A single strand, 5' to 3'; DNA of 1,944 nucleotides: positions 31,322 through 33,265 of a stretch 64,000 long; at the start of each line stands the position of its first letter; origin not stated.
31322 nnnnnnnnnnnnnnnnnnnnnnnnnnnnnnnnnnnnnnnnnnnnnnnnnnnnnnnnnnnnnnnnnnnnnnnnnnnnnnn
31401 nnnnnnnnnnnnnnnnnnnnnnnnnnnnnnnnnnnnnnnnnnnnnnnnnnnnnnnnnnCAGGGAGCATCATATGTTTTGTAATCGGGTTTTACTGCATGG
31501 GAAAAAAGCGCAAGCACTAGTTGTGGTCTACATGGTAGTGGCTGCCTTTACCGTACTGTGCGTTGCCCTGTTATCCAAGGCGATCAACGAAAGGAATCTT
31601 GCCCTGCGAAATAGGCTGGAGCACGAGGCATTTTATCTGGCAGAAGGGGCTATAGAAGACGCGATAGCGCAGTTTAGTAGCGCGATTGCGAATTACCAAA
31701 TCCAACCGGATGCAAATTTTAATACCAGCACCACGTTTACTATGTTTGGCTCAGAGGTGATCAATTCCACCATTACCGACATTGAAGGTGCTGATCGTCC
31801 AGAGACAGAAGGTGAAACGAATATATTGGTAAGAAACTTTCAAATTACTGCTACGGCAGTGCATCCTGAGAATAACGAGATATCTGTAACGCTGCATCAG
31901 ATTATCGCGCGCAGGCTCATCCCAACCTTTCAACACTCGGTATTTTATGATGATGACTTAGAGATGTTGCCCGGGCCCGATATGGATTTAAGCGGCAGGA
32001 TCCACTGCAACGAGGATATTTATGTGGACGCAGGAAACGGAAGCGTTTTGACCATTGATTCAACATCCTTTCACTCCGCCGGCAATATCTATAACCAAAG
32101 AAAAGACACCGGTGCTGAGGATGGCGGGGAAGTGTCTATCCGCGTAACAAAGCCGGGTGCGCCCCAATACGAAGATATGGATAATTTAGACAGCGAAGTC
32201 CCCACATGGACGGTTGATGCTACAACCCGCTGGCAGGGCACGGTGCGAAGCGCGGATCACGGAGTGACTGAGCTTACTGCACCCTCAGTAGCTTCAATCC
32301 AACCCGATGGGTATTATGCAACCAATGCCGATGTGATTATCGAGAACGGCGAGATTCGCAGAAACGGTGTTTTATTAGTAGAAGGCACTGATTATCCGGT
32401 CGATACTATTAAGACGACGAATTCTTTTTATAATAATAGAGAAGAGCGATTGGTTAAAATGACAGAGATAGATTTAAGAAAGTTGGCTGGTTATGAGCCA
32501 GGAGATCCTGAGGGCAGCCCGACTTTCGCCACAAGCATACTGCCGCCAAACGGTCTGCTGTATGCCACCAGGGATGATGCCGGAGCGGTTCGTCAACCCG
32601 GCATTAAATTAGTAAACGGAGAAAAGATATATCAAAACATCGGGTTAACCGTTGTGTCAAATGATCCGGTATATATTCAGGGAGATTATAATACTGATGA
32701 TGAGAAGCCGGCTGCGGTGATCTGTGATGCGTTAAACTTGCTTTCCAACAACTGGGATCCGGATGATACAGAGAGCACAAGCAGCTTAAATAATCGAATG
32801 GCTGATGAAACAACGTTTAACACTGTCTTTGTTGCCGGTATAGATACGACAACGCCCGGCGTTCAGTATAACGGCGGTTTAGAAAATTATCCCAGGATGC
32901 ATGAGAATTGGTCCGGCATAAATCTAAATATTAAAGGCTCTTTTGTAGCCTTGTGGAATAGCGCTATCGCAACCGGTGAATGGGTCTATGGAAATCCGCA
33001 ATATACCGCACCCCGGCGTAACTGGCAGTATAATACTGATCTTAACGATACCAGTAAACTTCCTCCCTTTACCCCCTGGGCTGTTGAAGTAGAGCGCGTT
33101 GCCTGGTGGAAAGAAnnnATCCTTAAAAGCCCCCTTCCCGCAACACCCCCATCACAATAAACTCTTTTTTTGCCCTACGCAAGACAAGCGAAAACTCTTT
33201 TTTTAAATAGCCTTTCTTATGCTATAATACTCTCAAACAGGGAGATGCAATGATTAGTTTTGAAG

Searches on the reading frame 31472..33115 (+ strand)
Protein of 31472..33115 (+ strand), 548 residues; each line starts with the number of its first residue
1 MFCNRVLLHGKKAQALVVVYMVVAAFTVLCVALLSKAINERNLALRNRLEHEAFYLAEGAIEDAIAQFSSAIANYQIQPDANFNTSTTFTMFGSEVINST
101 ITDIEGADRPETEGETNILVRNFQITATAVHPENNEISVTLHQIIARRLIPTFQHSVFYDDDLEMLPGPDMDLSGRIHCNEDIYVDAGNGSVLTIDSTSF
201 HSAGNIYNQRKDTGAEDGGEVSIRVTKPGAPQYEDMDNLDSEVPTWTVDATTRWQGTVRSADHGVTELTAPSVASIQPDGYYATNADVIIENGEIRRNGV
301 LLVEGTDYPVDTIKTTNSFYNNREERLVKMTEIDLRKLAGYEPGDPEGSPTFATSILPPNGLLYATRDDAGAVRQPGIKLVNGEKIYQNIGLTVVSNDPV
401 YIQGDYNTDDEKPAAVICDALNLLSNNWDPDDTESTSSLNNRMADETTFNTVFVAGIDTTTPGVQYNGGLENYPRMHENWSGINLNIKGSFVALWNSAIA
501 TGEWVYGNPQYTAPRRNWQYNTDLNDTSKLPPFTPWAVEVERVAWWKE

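Call 15: search_protein_families(library=pfam, proteins=[window:31472-33115:+], max_evalue=0.01)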
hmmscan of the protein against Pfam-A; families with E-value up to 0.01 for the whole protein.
window:31472-33115:+ (548 aa): 0 families

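Call 16: search_protein_families(library=ncbifam, proteins=[window:31472-33115:+], max_evalue=0.1)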
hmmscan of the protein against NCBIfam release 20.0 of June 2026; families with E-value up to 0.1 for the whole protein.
window:31472-33115:+ (548 aa): 1 family
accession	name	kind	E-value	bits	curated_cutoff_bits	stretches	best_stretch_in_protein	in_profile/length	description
NF038301.1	EPS_HpsA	equivalog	5.5e-27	93.9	400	4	430-528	1321-1420/1503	hormogonium polysaccharide biosynthesis protein HpsA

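Call 19: find_homologous_proteins(query=window:31472-33115:+, max_evalue=0.00001)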
Query window:31472-33115:+ (548 aa): 631 proteins with E <= 0.00001 among 8000 candidates; the best 120 are listed.
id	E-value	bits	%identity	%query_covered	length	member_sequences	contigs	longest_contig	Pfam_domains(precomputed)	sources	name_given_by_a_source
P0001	0.0e+0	1259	100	100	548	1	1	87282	-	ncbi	ncbi:hypothetical protein ACFL1E_01035 [Candidatus Omnitrophota bacterium]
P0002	5.7e-256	868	70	100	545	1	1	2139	-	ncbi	ncbi:hypothetical protein ACFL38_05595 [Candidatus Omnitrophota bacterium]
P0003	1.9e-237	807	67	99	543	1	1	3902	-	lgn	-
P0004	8.5e-237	805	67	98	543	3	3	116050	-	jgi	-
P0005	2.3e-233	794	65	100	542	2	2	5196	-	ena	-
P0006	7.8e-233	792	65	100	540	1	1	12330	-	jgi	jgi:hypothetical protein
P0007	1.8e-232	791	63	100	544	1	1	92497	-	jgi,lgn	jgi:hypothetical protein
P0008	5.9e-232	789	64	100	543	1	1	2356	-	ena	-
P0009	1.1e-230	785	64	99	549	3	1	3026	-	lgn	-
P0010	1.1e-228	778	64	98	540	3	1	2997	-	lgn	-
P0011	3.1e-228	777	65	98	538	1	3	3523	-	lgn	-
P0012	5.3e-228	776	62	100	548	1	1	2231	-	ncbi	ncbi:MAG: hypothetical protein ABH914_02130 [Candidatus Omnitrophota bacterium]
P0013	6.4e-228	776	65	98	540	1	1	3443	-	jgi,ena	-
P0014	1.7e-227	774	63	98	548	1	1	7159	-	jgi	jgi:hypothetical protein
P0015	7.0e-227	772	62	100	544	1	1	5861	-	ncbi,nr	ncbi:MAG: hypothetical protein NTW64_04245 [Candidatus Omnitrophica bacterium]|nr:hypothetical prote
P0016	2.5e-226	770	64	100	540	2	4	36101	-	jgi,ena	-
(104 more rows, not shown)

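Call 22: find_related_loci(query=A1, collection=genome_contigs, flank=4000)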
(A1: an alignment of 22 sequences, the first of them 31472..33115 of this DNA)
Query A1 (548 aa) in genome_contigs; peptide patterns used: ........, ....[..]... (x = any residue, [..] = any of these).
291 stretches matched a pattern; 250 encode a relative of the query (tblastn E <= 1e-3); the best 80 are kept; 79 distinct loci.
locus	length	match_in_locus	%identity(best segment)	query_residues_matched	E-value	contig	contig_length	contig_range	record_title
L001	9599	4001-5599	64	11-548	0e+0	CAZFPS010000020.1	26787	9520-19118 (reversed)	MAG TPA_asm: uncultured Planctomycetia bacterium isolate SRP256446_co1_195 genome assembly, contig: NODE_410_length_2678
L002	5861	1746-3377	62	1-548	0e+0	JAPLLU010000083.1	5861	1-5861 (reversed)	MAG: Candidatus Omnitrophota bacterium isolate LacPavin_0920_SED5_MAG_40_17 LacPavin_0920_SED5_scaffold_48662, whole gen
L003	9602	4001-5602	62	12-548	0e+0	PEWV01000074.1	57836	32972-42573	MAG: Candidatus Omnitrophica bacterium CG07_land_8_20_14_0_80_42_15 CG07_land_8_20_14_0.80_scaffold_60_c, whole genome s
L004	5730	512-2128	61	8-548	0e+0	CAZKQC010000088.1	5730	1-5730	MAG TPA_asm: uncultured Planctomycetales bacterium isolate SRP098346_co1_321 genome assembly, contig: NODE_20580_length_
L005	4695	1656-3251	60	11-548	0e+0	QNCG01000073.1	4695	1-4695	MAG: Candidatus Omnitrophota bacterium isolate B32_G15 B32_Guay15_scaffold_08773, whole genome shotgun sequence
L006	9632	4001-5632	58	1-546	0e+0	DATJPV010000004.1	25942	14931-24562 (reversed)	MAG TPA_asm: Patescibacteria group bacterium isolate SMAG_U14922 k141_3296821, whole genome shotgun sequence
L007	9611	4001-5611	59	8-548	0e+0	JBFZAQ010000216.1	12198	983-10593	MAG: Candidatus Omnitrophota bacterium isolate PPR_0471 k121_3518393, whole genome shotgun sequence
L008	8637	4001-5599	58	11-548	0e+0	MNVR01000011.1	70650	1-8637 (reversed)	MAG: Candidatus Omnitrophica bacterium CG1_02_44_16 cg1_0.2_scaffold_145_c, whole genome shotgun sequence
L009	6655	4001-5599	59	11-548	0e+0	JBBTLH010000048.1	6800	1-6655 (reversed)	MAG: Candidatus Omnitrophota bacterium isolate H51-bin162_1 H51_bin162_1_000000000048, whole genome shotgun sequence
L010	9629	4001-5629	59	1-548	0e+0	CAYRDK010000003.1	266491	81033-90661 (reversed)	MAG TPA_asm: uncultured Planctomycetia bacterium isolate binchicken_co266_257 genome assembly, contig: NODE_70_length_26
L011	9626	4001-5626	57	1-548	0e+0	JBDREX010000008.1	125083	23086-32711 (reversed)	MAG: Candidatus Omnitrophota bacterium isolate MEGAHIT-group-1.335 k141_7119832, whole genome shotgun sequence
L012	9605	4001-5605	57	11-548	0e+0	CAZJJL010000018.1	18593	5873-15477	MAG TPA_asm: uncultured Planctomycetales bacterium isolate SRP278252_co1_68 genome assembly, contig: NODE_5045_length_18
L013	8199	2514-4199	55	5-548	0e+0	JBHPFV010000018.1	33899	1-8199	Candidatus Omnitrophota bacterium isolate SAG AM-311-K22 NODE_18_length_33899_cov_29.096620, whole genome shotgun sequen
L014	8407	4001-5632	55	6-547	0e+0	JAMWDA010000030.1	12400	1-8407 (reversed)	MAG: Candidatus Omnitrophota bacterium isolate QZM4_2.bins.366.Tibet NODE_20357_length_12400_cov_1.015563, whole genome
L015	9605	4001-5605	54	11-548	0e+0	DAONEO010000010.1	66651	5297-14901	MAG TPA_asm: Candidatus Omnitrophota bacterium isolate AMR_MDS_3867 NODE_310_length_66651_cov_17.657157, whole genome sh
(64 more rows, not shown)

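Call 37: find_encoding_contigs(protein=P0004, flank=3000, max_places=2)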
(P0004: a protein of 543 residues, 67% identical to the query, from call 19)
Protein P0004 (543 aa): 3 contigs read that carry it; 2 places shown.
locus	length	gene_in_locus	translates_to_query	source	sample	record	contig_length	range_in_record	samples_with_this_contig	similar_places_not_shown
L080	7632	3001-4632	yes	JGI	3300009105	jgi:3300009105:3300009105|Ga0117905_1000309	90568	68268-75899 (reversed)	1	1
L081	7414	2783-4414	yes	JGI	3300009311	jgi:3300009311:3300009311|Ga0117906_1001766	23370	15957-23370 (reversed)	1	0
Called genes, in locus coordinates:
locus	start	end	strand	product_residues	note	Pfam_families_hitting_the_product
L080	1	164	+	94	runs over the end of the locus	PF14520:HHH_5 (faint), PF12836:HHH_3, PF00633:HHH (weak)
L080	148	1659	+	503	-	PF13567:DUF4131, PF03772:Competence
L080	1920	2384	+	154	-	-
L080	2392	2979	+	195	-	PF07963:N_methyl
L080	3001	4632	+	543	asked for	-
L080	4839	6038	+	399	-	PF21269:TreT_GT1, PF00534:Glycos_transf_1, PF13692:Glyco_trans_1_4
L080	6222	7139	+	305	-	PF13512:TPR_18 (faint), PF07719:TPR_2 (faint), PF13174:TPR_6 (faint), PF13424:TPR_12 (faint), PF13428:TPR_14 (faint), PF13432:TPR_16 (faint), PF00515:TPR_1 (faint), PF13525:YfiO, +1 more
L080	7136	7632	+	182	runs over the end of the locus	PF04390:LptE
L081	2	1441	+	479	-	?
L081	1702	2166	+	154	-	-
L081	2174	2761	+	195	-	PF07963:N_methyl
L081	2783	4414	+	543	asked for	-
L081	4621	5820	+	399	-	PF21269:TreT_GT1, PF00534:Glycos_transf_1, PF13692:Glyco_trans_1_4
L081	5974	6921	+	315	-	PF07719:TPR_2 (faint), PF13174:TPR_6 (faint), PF13424:TPR_12 (faint), PF13428:TPR_14 (faint), PF13432:TPR_16 (faint), PF00515:TPR_1 (faint), PF14559:TPR_19 (faint), PF13525:YfiO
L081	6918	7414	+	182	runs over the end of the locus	PF04390:LptE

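Call 38: find_encoding_contigs(protein=P0006, flank=3000, max_places=2)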
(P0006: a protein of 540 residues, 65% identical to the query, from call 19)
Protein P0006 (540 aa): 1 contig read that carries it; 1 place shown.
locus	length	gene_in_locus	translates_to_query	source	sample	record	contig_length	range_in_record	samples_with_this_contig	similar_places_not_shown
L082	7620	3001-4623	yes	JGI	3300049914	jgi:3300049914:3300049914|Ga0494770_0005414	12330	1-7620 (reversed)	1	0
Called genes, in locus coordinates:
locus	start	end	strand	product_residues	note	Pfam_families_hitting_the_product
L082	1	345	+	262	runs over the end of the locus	PF00121:TIM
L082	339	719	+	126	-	PF03840:SecG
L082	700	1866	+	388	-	PF03092:BT1, PF07690:MFS_1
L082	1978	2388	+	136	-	PF07963:N_methyl (faint)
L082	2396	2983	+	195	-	-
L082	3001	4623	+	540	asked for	-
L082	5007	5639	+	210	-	PF07963:N_methyl (weak)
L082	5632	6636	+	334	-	-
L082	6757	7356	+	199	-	PF01914:MarC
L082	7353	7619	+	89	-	?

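Call 39: find_encoding_contigs(protein=P0007, flank=3000, max_places=2)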
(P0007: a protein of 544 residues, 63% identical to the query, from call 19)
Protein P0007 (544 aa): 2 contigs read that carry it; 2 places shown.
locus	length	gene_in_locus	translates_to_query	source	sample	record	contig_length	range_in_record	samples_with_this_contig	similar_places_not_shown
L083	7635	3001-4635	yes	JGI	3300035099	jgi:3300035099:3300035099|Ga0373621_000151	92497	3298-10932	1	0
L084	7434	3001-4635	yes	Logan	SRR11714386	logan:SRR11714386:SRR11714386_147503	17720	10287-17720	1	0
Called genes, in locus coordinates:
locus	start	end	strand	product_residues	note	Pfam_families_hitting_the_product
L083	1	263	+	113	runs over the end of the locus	-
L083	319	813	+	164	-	-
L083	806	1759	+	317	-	-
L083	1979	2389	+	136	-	-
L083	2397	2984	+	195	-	PF07963:N_methyl (weak)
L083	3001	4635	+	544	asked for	-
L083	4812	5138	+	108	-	PF05635:23S_rRNA_IVP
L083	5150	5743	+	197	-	PF01914:MarC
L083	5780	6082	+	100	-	PF01541:GIY-YIG, PF10544:T5orf172 (weak)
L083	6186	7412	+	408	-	PF00483:NTP_transferase, PF24894:Hexapep_GlmU, PF25084:LbH_EIF2B (weak), PF25087:GMPPB_C (weak), PF25247:LbH_GLGC (weak)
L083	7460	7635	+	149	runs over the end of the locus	PF13527:Acetyltransf_9 (faint), PF00583:Acetyltransf_1, PF13673:Acetyltransf_10, PF13508:Acetyltransf_7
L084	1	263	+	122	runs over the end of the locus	-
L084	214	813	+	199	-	PF07963:N_methyl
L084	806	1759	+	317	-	-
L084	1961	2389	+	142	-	-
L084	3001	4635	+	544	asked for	-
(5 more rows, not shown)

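Call 40: find_encoding_contigs(protein=P0016, flank=3000, max_places=2)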
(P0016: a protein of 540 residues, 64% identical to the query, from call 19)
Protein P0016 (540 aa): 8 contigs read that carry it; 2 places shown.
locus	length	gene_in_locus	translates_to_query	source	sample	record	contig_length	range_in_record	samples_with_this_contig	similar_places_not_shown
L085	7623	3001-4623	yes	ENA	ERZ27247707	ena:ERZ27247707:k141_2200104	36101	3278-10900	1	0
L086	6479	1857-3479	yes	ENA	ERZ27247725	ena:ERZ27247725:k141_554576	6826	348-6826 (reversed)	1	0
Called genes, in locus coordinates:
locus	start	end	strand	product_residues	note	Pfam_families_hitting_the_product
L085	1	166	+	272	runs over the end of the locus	PF12911:OppC_N, PF00528:BPD_transp_1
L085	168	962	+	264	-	PF00005:ABC_tran, PF13304:AAA_21 (weak)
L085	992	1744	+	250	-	PF00005:ABC_tran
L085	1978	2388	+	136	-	PF07963:N_methyl (weak)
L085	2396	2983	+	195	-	PF07963:N_methyl (weak)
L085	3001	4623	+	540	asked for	-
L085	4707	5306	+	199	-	PF01914:MarC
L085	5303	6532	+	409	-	PF00483:NTP_transferase, PF25084:LbH_EIF2B, PF24894:Hexapep_GlmU, PF25087:GMPPB_C (weak), PF25247:LbH_GLGC (weak)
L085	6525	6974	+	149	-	PF00583:Acetyltransf_1, PF13673:Acetyltransf_10, PF13508:Acetyltransf_7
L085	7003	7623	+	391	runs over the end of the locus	PF02771:Acyl-CoA_dh_N, PF22924:ACOX_C_alpha1 (faint), PF02770:Acyl-CoA_dh_M, PF00441:Acyl-CoA_dh_1, PF08028:Acyl-CoA_dh_2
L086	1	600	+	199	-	?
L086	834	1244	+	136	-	PF07963:N_methyl (weak)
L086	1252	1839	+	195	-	PF07963:N_methyl (weak)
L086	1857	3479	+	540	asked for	-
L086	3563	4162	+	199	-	PF01914:MarC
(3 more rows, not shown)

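Call 68: search_solved_structures(query=A1, max_evalue=1)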
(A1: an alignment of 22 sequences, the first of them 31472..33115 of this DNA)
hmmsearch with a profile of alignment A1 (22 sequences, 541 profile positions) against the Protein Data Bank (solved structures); distinct sequences matched with E-value up to 1: 3.
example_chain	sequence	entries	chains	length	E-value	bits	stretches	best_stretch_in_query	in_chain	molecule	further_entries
5aum_H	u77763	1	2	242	0.077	14.6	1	213-287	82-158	Heavy chain of Fab fragment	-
1vpb_A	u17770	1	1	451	0.59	11.7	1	442-505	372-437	putative modulator of DNA gyrase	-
4wht_A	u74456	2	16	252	0.68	11.5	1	213-287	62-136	Heavy chain of the Fab fragment derived from neutralizing antibody 3/11 | Heavy chain of Fab fragment derived from neutralizing antibody 3/11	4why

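Call 81: predict_structure(alignment_id=A1)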
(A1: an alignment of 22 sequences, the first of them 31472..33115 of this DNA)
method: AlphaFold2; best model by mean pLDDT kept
length: 548 residues; sequences in the alignment: 22
mean_pLDDT: 83.1   pTM: 0.82
mean pLDDT of the five models: 83.1, 83.0, 82.6, 75.9, 70.9
residues with pLDDT >= 90: 211; 70-90: 259; 50-70: 49; < 50: 29
segments of 3 or more residues with pLDDT < 50: 1-10, 262-266, 459-468
pLDDT, mean of each block of 10 residues (from residue 1): 43 67 81 80 87 92 91 89 92 86 92 85 95 90 93 88 77 88 85 90 85 81 90 87 85 81 53 86 94 91 93 83 76 94 88 84 93 86 92 93 93 92 79 56 87 75 46 65 90 76 51 83 90 90 91
secondary structure, 60 per line:
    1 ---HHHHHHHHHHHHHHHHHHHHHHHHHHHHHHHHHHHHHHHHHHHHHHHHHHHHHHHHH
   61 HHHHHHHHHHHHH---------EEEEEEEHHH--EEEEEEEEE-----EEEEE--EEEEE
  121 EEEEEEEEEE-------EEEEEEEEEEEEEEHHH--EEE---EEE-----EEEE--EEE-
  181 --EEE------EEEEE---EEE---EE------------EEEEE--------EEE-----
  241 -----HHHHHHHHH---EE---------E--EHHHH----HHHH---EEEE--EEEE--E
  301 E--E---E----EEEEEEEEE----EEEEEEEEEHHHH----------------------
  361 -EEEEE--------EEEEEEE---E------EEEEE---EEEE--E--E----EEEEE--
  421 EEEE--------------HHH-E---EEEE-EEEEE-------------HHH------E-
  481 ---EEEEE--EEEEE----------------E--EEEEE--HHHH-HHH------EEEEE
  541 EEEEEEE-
elements in order: H4-73 E83-89 E95-103 E109-113 E116-130 E138-151 E157-159 E163-165 E171-174 E177-179 E183-185 E192-196 E200-202 E220-224 E233-235 H246-254 H273-276 H281-284 E288-291 E294-297 E313-321 E326-334 H335-338 E362-366 E375-381 E392-396 E400-403 E414-418 E421-424 E447-450 E452-456 E484-488 E491-495 E515-519 H522-525 E536-547

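Call 83: fold_search(model_id=the predicted structure, library=pdb)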
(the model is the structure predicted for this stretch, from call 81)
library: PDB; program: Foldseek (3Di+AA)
matches with E <= 10: 195; with E <= 0.001: 1
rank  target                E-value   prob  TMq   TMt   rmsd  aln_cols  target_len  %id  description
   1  6qvi_B                3.5e-07  1.00  0.25  0.27  17.2       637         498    7  Crystal structure of competence-associated pilin ComZ from Thermus thermophilus (released 2019-05-29)
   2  7o5y_D                6.9e-01  0.72  0.12  0.41   5.9       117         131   14  PilA minor pilin of Streptococcus sanguinis type IV pili (released 2022-04-20)
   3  9hae_A                6.9e-01  0.10  0.07  0.16  16.6       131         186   11  Dust mite allergen Der f 7 with computationally designed DerF7_b2 binder (released 2024-12-18)
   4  7o5y_A                9.9e-01  0.75  0.13  0.48   5.2       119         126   14  PilA minor pilin of Streptococcus sanguinis type IV pili (released 2022-04-20)
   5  8y0e_B                9.9e-01  0.09  0.07  0.04  23.5       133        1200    8  ASFV RNAP M1249L C-tail occupied complex4 (MCOC4) (released 2025-01-29)
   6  5ien_B                1.3e+00  0.14  0.09  0.28  11.4       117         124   14  Structure of CDL2.2, a computationally designed Vitamin-D3 binder (released 2017-03-01)
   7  4std_A                1.4e+00  0.09  0.08  0.22  13.6       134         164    6  HIGH RESOLUTION STRUCTURES OF SCYTALONE DEHYDRATASE-INHIBITOR COMPLEXES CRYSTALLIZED AT PHYSIOLOGICAL PH (released 1999-12-29)
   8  6mzp_A                1.5e+00  0.01  0.08  0.10  23.6       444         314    7  Zebrafish betaglycan orphan domain structure from orthorhombic crystal form (released 2019-08-21)
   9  7rec_B                1.6e+00  0.09  0.09  0.26  13.0       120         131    8  Structure of Thr354Asn, Glu355Gln, Thr412Asn, Ile414Met, Ile464His, and Phe467Met mutant human CaMKII alpha hub bound  (released 2021-07-21)
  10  4gb5                  1.7e+00  0.13  0.09  0.26  12.6       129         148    8  Crystal structure of Kfla4162 protein from Kribbella flavida (released 2012-09-26)
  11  3hx8_B                1.7e+00  0.07  0.07  0.22  11.8       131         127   13  Crystal structure of putative ketosteroid isomerase (NP_103587.1) from Mesorhizobium loti at 1.45 A resolution (released 2009-07-07)
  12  5ig3_F                1.8e+00  0.11  0.08  0.29  12.6       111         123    9  Crystal structure of the human CaMKII-alpha hub (released 2016-03-23)
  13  5ien_A                1.8e+00  0.11  0.09  0.28  11.6       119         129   15  Structure of CDL2.2, a computationally designed Vitamin-D3 binder (released 2017-03-01)
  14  4leh_A                1.8e+00  0.06  0.08  0.17  21.9       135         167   10  Crystal structure of a bile-acid 7-alpha dehydratase (CLOSCI_03134) from Clostridium scindens ATCC 35704 at 2.90 A res (released 2013-08-21)
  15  3soy                  1.9e+00  0.14  0.07  0.19   4.9        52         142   17  Nuclear transport factor 2 (NTF2-like) superfamily protein from Salmonella enterica subsp. enterica serovar Typhimurium  (released 2011-08-10)
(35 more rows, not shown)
